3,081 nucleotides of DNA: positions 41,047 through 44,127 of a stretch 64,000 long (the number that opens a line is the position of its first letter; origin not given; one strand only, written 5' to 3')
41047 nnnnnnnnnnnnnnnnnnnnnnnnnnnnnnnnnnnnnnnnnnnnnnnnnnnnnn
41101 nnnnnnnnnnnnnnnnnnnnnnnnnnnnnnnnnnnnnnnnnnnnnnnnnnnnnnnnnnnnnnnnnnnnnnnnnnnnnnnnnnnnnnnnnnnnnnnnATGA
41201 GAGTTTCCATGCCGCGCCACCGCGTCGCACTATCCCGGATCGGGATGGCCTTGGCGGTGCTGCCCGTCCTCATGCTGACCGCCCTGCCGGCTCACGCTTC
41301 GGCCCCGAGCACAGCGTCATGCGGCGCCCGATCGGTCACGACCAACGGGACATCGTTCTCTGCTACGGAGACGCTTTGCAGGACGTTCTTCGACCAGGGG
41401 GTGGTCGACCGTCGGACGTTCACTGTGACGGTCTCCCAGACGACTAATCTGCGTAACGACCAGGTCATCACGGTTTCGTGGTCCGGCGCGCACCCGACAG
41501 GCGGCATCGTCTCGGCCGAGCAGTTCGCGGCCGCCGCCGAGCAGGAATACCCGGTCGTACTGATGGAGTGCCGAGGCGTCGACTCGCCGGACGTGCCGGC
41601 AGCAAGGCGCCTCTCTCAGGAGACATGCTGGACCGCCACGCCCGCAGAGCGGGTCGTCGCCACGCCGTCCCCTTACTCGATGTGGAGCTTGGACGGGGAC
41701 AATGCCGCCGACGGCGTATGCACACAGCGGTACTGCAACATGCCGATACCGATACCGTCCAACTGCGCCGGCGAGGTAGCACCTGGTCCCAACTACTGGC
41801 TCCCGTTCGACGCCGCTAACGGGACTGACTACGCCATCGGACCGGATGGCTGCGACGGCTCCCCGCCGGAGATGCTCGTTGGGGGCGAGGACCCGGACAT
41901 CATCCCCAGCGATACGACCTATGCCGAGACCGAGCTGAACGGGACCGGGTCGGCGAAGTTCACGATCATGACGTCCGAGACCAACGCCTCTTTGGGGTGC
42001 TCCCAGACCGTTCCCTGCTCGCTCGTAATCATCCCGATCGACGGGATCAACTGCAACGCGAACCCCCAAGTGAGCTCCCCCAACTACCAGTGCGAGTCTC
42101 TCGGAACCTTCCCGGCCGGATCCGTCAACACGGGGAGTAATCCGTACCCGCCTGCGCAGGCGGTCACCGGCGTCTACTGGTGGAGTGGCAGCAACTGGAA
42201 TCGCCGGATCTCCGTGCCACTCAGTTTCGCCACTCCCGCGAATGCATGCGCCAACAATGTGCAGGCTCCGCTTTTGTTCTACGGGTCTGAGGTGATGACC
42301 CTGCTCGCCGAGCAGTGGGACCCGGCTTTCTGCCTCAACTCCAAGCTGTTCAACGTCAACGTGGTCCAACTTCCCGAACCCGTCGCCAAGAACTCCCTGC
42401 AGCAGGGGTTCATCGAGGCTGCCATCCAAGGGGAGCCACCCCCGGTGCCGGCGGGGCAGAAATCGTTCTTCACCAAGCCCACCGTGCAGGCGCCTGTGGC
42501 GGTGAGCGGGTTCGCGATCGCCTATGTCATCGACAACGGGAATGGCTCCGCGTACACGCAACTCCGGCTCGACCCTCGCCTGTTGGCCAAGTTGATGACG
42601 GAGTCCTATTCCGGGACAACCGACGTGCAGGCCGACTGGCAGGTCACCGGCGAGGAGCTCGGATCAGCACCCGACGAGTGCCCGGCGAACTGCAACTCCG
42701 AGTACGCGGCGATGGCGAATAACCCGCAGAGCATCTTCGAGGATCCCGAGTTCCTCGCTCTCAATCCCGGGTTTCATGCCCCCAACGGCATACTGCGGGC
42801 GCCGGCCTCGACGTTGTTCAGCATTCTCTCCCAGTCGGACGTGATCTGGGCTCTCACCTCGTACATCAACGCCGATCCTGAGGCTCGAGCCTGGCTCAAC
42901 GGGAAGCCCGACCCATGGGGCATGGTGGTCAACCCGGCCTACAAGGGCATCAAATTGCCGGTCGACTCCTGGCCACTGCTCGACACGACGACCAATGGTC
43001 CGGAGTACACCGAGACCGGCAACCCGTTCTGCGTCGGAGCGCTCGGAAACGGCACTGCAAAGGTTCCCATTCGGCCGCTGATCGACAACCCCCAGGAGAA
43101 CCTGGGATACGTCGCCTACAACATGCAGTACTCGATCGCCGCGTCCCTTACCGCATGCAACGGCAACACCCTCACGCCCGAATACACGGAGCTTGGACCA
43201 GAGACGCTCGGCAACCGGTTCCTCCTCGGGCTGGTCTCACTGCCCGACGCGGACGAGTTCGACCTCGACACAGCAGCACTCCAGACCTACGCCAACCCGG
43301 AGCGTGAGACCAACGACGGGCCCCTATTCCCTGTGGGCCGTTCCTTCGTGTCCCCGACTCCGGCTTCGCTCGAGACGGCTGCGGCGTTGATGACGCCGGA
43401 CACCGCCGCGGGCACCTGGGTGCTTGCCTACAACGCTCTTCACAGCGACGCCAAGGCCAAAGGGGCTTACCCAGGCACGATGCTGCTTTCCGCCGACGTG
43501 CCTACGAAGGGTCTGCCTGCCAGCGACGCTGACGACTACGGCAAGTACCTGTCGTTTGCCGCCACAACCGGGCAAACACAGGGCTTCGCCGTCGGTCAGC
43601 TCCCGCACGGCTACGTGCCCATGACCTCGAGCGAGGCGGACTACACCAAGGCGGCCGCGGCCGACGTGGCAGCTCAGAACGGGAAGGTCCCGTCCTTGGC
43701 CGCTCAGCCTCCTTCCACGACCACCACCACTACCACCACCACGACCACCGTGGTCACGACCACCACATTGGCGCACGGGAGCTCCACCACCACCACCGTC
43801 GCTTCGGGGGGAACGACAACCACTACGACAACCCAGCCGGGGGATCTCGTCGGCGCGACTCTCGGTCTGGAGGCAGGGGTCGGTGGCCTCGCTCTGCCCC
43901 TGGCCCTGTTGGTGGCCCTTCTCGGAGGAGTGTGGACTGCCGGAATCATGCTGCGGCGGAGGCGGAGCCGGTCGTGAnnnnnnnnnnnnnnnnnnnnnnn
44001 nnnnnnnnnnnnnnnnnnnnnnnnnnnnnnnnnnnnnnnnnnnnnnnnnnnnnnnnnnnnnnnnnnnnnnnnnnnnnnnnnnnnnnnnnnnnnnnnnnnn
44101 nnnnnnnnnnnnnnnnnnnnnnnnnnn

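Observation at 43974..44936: Sortase-fold protein with no cysteine at all and no catalytic histidine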

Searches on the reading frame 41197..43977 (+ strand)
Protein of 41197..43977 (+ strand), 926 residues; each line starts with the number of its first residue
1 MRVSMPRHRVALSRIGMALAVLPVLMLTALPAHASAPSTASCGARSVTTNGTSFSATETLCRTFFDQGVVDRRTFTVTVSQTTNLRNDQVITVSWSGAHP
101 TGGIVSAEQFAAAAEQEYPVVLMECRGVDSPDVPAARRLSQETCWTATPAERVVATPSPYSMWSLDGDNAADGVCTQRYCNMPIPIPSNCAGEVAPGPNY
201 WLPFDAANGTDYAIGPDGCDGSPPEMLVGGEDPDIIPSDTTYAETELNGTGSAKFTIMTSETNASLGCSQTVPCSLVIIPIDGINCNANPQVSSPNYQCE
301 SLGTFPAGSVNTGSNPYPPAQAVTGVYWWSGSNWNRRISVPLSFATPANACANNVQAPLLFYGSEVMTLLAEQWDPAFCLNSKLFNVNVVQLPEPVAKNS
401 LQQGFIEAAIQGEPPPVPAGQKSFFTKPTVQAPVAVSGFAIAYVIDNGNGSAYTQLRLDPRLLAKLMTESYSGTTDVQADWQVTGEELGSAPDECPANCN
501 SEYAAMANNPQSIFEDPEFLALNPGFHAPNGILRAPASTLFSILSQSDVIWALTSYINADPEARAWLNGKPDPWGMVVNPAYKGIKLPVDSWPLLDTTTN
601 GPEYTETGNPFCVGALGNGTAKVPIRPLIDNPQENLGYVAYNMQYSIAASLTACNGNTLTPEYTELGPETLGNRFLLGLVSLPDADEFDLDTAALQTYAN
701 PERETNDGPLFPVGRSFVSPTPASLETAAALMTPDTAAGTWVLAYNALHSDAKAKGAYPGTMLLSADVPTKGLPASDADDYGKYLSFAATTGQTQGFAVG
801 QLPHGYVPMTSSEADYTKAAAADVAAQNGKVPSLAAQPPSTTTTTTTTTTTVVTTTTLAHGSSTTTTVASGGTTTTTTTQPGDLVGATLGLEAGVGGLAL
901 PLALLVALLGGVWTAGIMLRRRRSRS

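Call 3: search_protein_families(library=pfam, proteins=[window:41197-43977:+], max_evalue=1)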
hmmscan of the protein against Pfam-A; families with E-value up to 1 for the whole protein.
window:41197-43977:+ (926 aa): 0 families

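Call 4: search_protein_families(library=ncbifam, proteins=[window:41197-43977:+], max_evalue=1)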
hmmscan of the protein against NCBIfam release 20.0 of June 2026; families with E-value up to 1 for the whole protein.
window:41197-43977:+ (926 aa): 1 family
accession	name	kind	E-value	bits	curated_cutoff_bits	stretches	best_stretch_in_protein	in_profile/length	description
NF000497.1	AAC_6p_Iak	exception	0.05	13.6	325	1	751-812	15-76/153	aminoglycoside N-acetyltransferase AAC(6')-Iak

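Call 29: search_solved_structures(query=window:41197-43977:+, max_evalue=10)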
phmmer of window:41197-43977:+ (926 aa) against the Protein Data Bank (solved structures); distinct sequences matched with E-value up to 10: 2.
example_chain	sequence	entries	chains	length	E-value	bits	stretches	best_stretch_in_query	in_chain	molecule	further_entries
6f0k_H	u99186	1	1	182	0.95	10.6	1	491-583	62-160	ActH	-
6sk5_A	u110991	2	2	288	3.3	8.8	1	812-868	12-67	Rhinovirus B5 VP1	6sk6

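Call 32: find_homologous_proteins(query=window:41197-43977:+, max_evalue=0.001)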
Query window:41197-43977:+ (926 aa): 839 proteins with E <= 0.001 among 8000 candidates; the best 120 are listed.
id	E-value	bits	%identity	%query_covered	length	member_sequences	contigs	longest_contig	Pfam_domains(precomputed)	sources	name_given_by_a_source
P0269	0.0e+0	1615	76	99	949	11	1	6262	-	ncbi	-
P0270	0.0e+0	1604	75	100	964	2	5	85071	-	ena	-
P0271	0.0e+0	1560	78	90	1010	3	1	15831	-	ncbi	ncbi:MAG: hypothetical protein WAV54_04720 [Acidimicrobiales bacterium]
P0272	0.0e+0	1541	78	89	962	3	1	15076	-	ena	-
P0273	0.0e+0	1535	78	89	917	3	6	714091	-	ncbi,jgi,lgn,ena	ncbi:MAG: hypothetical protein ABSD97_10035 [Acidimicrobiales bacterium]|jgi:hypothetical protein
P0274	0.0e+0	1515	75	96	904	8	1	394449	-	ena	-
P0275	0.0e+0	1482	69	99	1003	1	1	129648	-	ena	-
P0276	0.0e+0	1467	74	90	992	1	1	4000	-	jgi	jgi:hypothetical protein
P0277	0.0e+0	1364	78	81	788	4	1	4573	-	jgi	jgi:hypothetical protein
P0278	0.0e+0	1275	68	89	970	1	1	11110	-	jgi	jgi:hypothetical protein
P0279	0.0e+0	1247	66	92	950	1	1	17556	-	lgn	-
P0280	0.0e+0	1240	65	90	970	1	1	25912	-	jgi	jgi:hypothetical protein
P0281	0.0e+0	1221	81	70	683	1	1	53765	-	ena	-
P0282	0.0e+0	1217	75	74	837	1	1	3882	-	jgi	jgi:hypothetical protein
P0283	0.0e+0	1149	61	95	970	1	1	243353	-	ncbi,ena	-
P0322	9.0e-197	674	47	84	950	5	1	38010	-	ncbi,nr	ncbi:MAG: hypothetical protein KGQ66_04540 [Acidobacteriota bacterium]|nr:hypothetical protein [Acid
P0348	3.6e-186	639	46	86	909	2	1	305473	-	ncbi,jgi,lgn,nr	ncbi:MAG TPA: hypothetical protein VMI11_09900 [Actinomycetes bacterium]|nr:hypothetical protein [Ac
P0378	1.8e-179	617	42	93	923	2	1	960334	-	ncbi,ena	-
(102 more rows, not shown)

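Call 50: predict_structure(alignment_id=A2)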
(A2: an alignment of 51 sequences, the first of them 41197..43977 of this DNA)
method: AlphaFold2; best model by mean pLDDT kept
length: 926 residues; sequences in the alignment: 51
mean_pLDDT: 81.6   pTM: 0.80
mean pLDDT of the five models: 81.6, 79.7, 78.4, 77.9, 75.6
residues with pLDDT >= 90: 470; 70-90: 252; 50-70: 98; < 50: 106
segments of 3 or more residues with pLDDT < 50: 1-40, 231-235, 840-898
pLDDT, mean of each block of 10 residues (from residue 1): 37 36 37 38 65 90 88 94 91 94 77 88 94 91 91 82 83 71 89 84 94 91 81 55 90 92 92 95 81 63 84 75 91 92 91 90 92 94 93 94 97 90 94 97 93 95 97 87 72 60 90 97 95 91 93 96 96 96 95 79 59 64 71 91 84 69 72 91 93 94 81 93 96 91 90 92 97 98 98 93 95 97 98 72 43 35 34 29 31 42 81 82 56
secondary structure, 60 per line:
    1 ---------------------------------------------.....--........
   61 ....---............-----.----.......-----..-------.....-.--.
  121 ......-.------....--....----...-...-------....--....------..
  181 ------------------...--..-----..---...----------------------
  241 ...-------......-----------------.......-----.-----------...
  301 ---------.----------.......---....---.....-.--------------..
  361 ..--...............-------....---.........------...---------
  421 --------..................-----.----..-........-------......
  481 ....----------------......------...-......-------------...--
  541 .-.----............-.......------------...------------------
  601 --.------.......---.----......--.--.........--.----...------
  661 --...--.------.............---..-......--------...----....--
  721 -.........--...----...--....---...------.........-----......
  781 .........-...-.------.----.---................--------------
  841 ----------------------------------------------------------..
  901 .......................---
elements in order (helices of 4 or more, strands of 3 or more residues): E46-50 E53-64 E68-79 E90-96 H111-115 E120-126 E153-155 H169-172 E199-201 E241-243 E251-256 E274-280 H331-334 E338-342 E359-362 H365-379 E387-390 H394-402 E409-411 E429-446 H460-467 H475-484 H501-506 H517-522 H548-559 H561-567 H610-616 H625-630 H636-644 E652-654 E663-665 E675-681 H682-687 E694-699 E715-718 H722-730 E733-735 E740-742 H745-748 E761-769 H775-789 H811-826 H899-923

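Call 53: fold_search(model_id=the predicted structure, library=pdb)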
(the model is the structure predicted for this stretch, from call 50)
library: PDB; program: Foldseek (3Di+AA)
matches with E <= 10: 649; with E <= 0.001: 31
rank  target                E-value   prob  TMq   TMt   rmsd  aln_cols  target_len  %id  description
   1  1pc3_MODEL_1_A        9.7e-10  1.00  0.28  0.72   8.0       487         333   16  Crystal structure of the extracellular phosphate ABC transport receptor (PstS-1) and immunodominant antigen of (released 2004-05-18)
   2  5wnn_A                3.1e-09  1.00  0.27  0.72   7.3       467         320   15  Crystal structure of Phosphate-binding protein PstS protein from Burkholderia pseudomallei (released 2017-08-30)
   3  7dm1_A                4.9e-09  1.00  0.28  0.71   8.1       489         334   14  crystal structure of the M.tuberculosis phosphate ABC transport receptor PstS-1 in complex with Fab p4-36 (released 2020-12-23)
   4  5i84_A                7.2e-09  1.00  0.27  0.74  10.0       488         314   14  Structure of the Xanthomonas citri phosphate-binding protein PhoX (released 2016-06-15)
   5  1qui                  1.6e-08  1.00  0.26  0.71   9.6       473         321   14  PHOSPHATE-BINDING PROTEIN MUTANT WITH ASP 137 REPLACED BY GLY COMPLEX WITH BROMINE AND PHOSPHATE (released 1996-07-11)
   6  8ods                  1.6e-08  1.00  0.27  0.73   7.1       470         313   14  Phosphate-Binding Protein (PstS) from Xanthomonas citri pv. citri A306 bound to phosphate (released 2023-10-11)
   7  1quk                  1.8e-08  1.00  0.27  0.73   6.8       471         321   14  PHOSPHATE-BINDING PROTEIN MUTANT WITH ASP 137 REPLACED BY ASN COMPLEX WITH PHOSPHATE (released 1996-07-11)
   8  1a54                  1.8e-08  1.00  0.27  0.73   6.6       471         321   13  PHOSPHATE-BINDING PROTEIN MUTANT A197C LABELLED WITH A COUMARIN FLUOROPHORE AND BOUND TO DIHYDROGENPHOSPHATE ION (released 1998-10-14)
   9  1a40                  2.1e-08  1.00  0.27  0.72   7.2       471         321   14  PHOSPHATE-BINDING PROTEIN WITH ALA 197 REPLACED WITH TRP (released 1999-03-23)
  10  2z22_A                2.6e-08  1.00  0.28  0.74   5.4       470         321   14  Crystal structure of phosphate preplasmic binding protein psts from yersinia pestis (released 2007-10-30)
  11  1ixi                  3.3e-08  1.00  0.27  0.72   8.2       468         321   13  PHOSPHATE-BINDING PROTEIN MUTANT WITH ASP 56 REPLACED BY ASN COMPLEX WITH MONOBASIC PHOSPHATE ION (released 1997-10-22)
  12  1pbp                  4.6e-08  1.00  0.27  0.73   7.1       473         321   14  FINE TUNING OF THE SPECIFICITY OF THE PERIPLASMIC PHOSPHATE TRANSPORT RECEPTOR: SITE-DIRECTED MUTAGENESIS, LIGAND BINDIN (released 1994-10-15)
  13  5i84_H                5.1e-08  1.00  0.28  0.76   6.7       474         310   15  Structure of the Xanthomonas citri phosphate-binding protein PhoX (released 2016-06-15)
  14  1qul                  7.1e-08  1.00  0.27  0.73   8.8       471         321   13  PHOSPHATE-BINDING PROTEIN MUTANT WITH ASP 137 REPLACED BY THR COMPLEX WITH CHLORINE AND PHOSPHATE (released 1996-07-11)
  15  2abh                  7.1e-08  1.00  0.28  0.73   6.7       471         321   14  PHOSPHATE-BINDING PROTEIN (RE-REFINED) (released 1997-04-21)
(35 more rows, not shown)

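Call 65: find_encoding_contigs(protein=P0322, flank=7000, max_places=1)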
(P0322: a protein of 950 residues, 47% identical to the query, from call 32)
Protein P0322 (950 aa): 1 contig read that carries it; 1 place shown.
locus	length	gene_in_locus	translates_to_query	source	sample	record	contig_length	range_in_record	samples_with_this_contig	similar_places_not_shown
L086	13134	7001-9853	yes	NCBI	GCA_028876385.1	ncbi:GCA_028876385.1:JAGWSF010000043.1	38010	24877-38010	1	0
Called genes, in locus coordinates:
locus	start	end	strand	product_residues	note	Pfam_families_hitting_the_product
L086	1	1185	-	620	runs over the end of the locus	-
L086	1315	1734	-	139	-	PF24088:DUF7373 (weak)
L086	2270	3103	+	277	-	PF00005:ABC_tran, PF02463:SMC_N (weak), PF13304:AAA_21 (faint)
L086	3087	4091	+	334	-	PF00528:BPD_transp_1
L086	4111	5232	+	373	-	PF00528:BPD_transp_1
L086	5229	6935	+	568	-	PF12849:PBP_like_2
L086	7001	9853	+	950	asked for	-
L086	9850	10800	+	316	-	PF04203:Sortase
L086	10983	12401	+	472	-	-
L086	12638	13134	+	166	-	?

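Call 66: find_encoding_contigs(protein=P0378, flank=7000, max_places=1)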
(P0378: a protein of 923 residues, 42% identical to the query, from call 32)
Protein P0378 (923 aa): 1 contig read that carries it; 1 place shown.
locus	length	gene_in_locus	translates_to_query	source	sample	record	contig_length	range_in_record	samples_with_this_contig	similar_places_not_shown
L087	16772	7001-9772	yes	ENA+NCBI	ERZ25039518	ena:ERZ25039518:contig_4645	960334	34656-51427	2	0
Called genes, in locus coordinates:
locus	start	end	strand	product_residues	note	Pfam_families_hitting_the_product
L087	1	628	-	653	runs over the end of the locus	PF00732:GMC_oxred_N, PF05199:GMC_oxred_C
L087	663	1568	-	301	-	PF12146:Hydrolase_4, PF00561:Abhydrolase_1, PF00975:Thioesterase (faint), PF12697:Abhydrolase_6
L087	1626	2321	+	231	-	-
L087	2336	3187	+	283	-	PF00005:ABC_tran, PF02463:SMC_N (weak), PF13304:AAA_21 (weak)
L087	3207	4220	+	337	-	PF00528:BPD_transp_1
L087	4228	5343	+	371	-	PF00528:BPD_transp_1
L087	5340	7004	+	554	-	PF12849:PBP_like_2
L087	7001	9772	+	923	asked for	-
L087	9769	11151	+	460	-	PF04203:Sortase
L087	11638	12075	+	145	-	-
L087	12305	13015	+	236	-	-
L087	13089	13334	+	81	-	-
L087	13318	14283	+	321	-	PF16640:Big_3_5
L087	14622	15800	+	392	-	PF00877:NLPC_P60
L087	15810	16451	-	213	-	PF01903:CbiX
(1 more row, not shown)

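Call 67: find_encoding_contigs(protein=P0348, flank=7000, max_places=1)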
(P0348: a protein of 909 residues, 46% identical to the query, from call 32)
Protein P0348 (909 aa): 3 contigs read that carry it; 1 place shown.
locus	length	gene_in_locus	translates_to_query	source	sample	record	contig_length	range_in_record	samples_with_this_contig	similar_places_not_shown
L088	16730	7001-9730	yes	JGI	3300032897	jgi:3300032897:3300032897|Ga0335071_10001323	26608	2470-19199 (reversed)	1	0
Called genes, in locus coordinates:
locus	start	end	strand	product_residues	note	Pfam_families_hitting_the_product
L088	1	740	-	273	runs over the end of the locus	PF12730:ABC2_membrane_4 (weak)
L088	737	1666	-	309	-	PF00005:ABC_tran, PF13304:AAA_21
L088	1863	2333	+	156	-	-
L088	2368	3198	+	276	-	PF02463:SMC_N (weak), PF00005:ABC_tran, PF13304:AAA_21 (weak)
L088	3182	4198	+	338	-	PF00528:BPD_transp_1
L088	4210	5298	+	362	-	PF00528:BPD_transp_1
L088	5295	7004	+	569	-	PF12849:PBP_like_2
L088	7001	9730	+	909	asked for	-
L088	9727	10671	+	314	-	PF04203:Sortase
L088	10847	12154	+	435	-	PF12849:PBP_like_2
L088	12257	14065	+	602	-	PF16640:Big_3_5 (weak)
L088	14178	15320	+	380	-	-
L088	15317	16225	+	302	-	-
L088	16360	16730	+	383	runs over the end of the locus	PF16640:Big_3_5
